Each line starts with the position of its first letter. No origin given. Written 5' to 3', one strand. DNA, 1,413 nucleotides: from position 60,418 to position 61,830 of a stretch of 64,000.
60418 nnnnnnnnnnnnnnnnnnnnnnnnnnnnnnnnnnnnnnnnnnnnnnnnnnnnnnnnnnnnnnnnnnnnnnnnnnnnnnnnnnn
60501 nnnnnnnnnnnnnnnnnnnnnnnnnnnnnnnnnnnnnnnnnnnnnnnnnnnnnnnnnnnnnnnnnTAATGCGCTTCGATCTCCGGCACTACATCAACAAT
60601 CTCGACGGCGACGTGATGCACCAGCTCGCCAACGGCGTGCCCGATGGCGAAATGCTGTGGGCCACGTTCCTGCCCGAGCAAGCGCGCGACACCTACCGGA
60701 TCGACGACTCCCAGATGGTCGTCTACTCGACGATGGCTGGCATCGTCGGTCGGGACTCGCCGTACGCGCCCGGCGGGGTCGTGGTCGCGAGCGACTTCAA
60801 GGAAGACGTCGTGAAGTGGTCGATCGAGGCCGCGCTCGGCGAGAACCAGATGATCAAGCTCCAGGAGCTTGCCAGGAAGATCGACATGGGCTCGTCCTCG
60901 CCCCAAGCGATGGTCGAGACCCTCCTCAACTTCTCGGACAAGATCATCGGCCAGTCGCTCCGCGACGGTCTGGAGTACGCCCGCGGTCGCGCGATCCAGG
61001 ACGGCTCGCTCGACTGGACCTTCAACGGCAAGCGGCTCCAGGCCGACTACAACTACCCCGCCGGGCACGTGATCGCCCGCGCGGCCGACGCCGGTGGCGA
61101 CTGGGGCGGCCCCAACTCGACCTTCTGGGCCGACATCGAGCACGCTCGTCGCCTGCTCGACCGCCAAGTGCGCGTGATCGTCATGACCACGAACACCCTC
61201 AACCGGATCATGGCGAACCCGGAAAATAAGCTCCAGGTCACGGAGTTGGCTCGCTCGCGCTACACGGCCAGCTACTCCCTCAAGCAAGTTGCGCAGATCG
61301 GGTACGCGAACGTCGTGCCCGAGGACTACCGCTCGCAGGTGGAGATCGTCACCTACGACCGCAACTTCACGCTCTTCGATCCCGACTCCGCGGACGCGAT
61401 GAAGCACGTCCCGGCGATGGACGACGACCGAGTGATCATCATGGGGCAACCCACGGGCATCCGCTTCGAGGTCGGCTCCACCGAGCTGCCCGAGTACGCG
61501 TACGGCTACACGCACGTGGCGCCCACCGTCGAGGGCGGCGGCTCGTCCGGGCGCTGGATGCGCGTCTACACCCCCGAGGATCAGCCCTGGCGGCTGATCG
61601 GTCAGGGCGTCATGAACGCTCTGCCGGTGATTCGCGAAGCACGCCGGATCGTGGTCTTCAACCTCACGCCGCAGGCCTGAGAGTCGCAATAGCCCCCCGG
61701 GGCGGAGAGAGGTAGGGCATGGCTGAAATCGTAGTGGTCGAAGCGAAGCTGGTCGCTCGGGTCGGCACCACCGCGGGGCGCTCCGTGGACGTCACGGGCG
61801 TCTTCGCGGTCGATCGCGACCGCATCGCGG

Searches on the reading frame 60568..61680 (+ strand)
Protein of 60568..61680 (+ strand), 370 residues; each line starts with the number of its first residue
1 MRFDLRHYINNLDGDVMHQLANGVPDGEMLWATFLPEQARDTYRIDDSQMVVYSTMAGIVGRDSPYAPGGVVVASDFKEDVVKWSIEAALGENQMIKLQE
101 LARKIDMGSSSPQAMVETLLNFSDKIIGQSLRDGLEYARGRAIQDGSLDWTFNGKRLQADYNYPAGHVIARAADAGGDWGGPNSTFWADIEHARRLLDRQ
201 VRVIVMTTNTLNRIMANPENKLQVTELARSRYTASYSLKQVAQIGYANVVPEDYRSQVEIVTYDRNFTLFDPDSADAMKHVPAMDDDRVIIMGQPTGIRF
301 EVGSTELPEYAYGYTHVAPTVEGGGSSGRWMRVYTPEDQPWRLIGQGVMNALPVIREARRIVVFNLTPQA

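Call 17: search_protein_families(library=pfam, proteins=[window:60568-61680:+], max_evalue=0.01)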
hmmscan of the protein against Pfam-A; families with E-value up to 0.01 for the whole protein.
window:60568-61680:+ (370 aa): 0 families

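Call 78: search_protein_families(library=phrogs, proteins=[window:60568-61680:+], max_evalue=0.001)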
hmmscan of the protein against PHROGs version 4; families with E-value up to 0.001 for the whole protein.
window:60568-61680:+ (370 aa): 1 family
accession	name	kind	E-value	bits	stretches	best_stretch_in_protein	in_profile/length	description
phrog_29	-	head and packaging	8.3e-19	69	1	54-369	73-361/439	major head protein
